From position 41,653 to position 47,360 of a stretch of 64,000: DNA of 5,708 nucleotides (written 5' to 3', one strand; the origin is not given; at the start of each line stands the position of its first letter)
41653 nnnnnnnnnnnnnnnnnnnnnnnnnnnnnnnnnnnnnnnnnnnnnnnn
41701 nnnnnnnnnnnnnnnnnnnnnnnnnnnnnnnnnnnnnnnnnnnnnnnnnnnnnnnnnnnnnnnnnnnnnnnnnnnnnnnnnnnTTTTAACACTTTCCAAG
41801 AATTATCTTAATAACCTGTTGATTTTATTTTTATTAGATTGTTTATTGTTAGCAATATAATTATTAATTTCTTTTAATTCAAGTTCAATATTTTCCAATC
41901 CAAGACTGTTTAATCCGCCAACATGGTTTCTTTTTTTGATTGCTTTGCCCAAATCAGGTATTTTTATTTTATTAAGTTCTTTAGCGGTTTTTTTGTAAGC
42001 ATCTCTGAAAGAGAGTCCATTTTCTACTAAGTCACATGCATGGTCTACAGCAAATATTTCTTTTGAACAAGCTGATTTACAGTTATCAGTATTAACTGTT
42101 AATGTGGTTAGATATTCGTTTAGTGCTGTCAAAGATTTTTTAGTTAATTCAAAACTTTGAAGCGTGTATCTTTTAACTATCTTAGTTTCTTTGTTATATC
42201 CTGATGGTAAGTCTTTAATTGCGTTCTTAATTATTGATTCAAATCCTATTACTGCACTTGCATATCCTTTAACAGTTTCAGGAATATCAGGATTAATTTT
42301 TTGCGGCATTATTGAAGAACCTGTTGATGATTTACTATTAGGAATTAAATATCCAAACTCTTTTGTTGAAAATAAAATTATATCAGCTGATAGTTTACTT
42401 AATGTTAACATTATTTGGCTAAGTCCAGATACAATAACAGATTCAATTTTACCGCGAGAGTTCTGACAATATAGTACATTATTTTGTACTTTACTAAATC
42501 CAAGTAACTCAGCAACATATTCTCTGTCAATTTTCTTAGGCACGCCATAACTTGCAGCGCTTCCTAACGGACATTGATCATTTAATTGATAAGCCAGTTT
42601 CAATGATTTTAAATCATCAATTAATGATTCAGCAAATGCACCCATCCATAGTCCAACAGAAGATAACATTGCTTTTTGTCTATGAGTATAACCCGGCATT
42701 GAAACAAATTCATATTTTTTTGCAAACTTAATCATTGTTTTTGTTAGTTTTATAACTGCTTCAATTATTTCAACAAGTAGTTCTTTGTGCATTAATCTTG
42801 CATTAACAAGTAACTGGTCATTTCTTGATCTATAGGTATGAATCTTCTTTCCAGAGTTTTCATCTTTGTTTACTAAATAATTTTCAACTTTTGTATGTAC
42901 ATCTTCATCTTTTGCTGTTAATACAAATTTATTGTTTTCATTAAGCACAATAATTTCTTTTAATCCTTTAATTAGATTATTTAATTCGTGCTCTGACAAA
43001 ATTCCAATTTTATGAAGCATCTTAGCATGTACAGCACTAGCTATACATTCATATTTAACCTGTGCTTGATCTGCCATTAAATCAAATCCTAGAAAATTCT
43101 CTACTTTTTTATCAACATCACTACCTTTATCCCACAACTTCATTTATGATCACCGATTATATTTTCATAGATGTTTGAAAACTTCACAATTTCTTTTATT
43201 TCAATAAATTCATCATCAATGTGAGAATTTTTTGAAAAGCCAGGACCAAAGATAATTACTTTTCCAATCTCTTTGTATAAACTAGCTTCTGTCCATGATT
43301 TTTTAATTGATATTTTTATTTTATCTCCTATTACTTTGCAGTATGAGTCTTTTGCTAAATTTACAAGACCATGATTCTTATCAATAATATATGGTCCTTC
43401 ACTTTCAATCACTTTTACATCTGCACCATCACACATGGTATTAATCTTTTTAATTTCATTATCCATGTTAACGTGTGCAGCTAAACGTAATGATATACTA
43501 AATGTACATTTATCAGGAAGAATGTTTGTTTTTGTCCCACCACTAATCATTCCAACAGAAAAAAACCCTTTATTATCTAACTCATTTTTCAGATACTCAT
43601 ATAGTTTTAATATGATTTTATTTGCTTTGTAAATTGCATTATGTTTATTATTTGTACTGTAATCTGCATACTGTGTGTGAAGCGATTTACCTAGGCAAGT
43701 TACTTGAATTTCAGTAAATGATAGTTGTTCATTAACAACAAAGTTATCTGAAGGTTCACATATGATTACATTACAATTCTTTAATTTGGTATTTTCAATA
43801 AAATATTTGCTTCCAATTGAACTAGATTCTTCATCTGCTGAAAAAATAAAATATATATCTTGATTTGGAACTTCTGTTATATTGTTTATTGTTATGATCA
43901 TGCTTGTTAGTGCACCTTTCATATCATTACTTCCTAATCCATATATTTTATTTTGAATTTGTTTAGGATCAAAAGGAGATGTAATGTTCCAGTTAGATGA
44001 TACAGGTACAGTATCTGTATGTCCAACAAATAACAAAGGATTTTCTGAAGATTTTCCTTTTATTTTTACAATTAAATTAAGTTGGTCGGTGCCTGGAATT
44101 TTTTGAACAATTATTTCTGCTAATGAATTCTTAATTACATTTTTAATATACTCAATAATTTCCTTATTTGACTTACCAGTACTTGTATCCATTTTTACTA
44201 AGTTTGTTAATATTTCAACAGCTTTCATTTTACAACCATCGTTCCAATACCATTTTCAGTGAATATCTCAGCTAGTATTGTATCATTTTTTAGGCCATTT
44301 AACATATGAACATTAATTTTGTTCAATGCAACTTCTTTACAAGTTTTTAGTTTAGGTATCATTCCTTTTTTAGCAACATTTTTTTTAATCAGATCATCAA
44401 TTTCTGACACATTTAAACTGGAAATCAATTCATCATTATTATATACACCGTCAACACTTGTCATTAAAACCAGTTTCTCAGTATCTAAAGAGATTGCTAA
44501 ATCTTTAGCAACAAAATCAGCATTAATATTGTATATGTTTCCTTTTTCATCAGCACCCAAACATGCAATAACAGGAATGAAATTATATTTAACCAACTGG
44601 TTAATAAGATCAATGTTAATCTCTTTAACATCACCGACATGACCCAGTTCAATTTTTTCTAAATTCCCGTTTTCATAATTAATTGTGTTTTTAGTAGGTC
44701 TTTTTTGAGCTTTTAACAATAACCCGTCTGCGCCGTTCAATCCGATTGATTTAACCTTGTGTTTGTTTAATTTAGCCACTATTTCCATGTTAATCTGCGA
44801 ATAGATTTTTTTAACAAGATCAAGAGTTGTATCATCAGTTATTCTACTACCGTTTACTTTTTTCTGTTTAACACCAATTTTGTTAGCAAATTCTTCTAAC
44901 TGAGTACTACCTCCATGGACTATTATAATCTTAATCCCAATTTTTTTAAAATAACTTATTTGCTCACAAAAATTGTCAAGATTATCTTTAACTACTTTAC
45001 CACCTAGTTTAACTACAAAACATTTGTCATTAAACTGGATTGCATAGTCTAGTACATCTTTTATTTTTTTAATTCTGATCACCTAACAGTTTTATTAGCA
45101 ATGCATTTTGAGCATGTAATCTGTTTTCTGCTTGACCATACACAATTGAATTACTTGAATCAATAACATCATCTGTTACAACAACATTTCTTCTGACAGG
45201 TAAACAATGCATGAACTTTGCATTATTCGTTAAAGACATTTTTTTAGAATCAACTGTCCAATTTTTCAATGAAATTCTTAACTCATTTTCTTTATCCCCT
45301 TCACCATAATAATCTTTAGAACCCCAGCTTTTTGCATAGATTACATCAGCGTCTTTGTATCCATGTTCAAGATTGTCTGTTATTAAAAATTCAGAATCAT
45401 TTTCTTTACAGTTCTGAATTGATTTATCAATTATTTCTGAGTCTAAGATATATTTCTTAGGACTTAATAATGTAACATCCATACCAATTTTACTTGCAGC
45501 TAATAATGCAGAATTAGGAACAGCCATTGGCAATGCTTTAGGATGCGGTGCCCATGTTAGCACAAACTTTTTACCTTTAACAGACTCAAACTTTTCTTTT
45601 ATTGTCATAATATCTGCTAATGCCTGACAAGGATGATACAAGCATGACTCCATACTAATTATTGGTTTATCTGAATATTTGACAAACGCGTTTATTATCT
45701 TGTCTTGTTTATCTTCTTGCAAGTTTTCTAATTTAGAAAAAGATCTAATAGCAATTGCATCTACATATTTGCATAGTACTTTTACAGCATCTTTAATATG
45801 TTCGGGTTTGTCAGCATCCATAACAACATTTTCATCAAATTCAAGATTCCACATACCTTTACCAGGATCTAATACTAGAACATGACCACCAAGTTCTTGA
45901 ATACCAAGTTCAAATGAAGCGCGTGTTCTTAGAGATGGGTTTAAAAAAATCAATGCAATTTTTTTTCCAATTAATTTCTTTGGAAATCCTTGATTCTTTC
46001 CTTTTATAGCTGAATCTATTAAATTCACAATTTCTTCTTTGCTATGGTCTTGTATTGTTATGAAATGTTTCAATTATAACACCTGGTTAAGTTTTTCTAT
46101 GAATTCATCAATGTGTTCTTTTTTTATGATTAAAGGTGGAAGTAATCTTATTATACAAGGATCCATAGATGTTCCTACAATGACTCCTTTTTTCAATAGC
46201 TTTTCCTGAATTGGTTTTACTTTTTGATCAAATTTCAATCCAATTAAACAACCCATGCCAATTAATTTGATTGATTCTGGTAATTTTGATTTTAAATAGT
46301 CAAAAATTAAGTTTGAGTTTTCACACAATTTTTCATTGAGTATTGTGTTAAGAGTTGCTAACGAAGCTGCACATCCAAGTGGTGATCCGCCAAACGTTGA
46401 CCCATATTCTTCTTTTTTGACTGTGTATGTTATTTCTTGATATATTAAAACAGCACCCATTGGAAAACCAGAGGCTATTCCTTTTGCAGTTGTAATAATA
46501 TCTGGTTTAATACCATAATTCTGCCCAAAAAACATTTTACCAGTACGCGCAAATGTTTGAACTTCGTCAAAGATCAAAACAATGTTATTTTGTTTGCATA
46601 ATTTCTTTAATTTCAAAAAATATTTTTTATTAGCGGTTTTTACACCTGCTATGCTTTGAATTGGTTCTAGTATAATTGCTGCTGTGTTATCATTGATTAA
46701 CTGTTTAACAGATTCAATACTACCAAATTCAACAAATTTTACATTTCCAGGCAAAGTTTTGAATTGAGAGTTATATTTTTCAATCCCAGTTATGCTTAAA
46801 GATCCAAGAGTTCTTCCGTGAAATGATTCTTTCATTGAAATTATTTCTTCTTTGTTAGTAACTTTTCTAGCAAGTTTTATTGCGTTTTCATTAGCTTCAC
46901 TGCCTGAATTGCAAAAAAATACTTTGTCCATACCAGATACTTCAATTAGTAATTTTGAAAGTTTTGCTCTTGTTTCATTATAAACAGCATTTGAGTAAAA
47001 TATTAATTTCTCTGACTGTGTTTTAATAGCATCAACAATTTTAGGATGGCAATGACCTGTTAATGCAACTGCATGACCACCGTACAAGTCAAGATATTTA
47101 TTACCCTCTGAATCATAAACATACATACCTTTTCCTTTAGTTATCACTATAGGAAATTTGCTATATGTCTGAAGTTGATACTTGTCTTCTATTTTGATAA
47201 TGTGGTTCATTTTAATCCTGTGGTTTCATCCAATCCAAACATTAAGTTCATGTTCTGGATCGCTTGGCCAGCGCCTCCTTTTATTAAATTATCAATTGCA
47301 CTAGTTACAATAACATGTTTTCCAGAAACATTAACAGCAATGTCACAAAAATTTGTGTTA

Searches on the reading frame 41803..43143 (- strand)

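Call 39: search_protein_families(library=pfam, proteins=[window:41803-43143:-], max_evalue=0.001)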
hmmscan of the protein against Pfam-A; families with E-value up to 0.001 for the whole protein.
window:41803-43143:- (446 aa): 1 family
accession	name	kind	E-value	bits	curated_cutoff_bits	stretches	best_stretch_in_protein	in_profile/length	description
PF00206.25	Lyase_1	-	1.8e-44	152.9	27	1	30-300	30-312/312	Lyase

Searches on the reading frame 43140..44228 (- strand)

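Call 39: search_protein_families(library=pfam, proteins=[window:43140-44228:-], max_evalue=0.001)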
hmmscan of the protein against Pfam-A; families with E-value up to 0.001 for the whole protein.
window:43140-44228:- (362 aa): 3 families
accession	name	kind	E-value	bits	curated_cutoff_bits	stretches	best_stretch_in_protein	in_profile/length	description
PF01546.33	Peptidase_M20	-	1.6e-30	107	24.6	1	66-358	1-204/206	Peptidase family M20/M25/M40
PF07687.19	M20_dimer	-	4.6e-12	46.3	21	1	173-268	8-101/107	Peptidase dimerisation domain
PF04389.22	Peptidase_M28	-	1.3e-10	41.7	21.3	1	51-156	1-90/193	Peptidase family M28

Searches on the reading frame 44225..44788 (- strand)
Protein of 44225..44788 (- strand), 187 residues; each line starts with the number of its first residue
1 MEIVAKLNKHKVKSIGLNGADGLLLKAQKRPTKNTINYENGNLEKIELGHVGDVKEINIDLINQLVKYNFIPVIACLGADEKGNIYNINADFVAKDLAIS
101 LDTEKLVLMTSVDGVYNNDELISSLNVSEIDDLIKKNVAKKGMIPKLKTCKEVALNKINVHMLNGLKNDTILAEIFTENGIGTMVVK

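Call 39: search_protein_families(library=pfam, proteins=[window:44225-44788:-], max_evalue=0.001)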
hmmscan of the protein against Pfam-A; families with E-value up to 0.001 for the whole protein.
window:44225-44788:- (187 aa): 1 family
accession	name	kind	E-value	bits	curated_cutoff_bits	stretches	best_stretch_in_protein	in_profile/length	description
PF00696.33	AA_kinase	-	7.1e-28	98.4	24.9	1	2-164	83-234/234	Amino acid kinase family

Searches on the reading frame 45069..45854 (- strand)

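Call 39: search_protein_families(library=pfam, proteins=[window:45069-45854:-], max_evalue=0.001)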
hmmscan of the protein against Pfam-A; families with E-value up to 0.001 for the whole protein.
window:45069-45854:- (261 aa): 2 families
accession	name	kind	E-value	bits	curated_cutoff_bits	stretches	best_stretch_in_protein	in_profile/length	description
PF00185.30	OTCace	-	2.2e-35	122.5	29.4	1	112-254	15-155/157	Aspartate/ornithine carbamoyltransferase, Asp/Orn binding domain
PF02729.26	OTCace_N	-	1.2e-15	58.4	29.9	1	14-87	82-148/148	Aspartate/ornithine carbamoyltransferase, carbamoyl-P binding domain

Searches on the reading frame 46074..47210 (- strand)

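Call 39: search_protein_families(library=pfam, proteins=[window:46074-47210:-], max_evalue=0.001)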
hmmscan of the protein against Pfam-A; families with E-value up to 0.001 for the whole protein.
window:46074-47210:- (378 aa): 4 families
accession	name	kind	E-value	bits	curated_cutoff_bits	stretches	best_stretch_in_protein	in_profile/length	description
PF00202.27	Aminotran_3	-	3.6e-109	365.6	30.5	1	15-378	5-403/403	Aminotransferase class-III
PF00266.25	Aminotran_5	-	6.2e-07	29.2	21.5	1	71-221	39-181/371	Aminotransferase class-V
PF01053.26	Cys_Met_Meta_PP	-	7.1e-05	22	27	1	63-216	37-174/381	Cys/Met metabolism PLP-dependent enzyme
PF01212.27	Beta_elim_lyase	-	0.00015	21.6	27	1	79-215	32-168/288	Beta-eliminating lyase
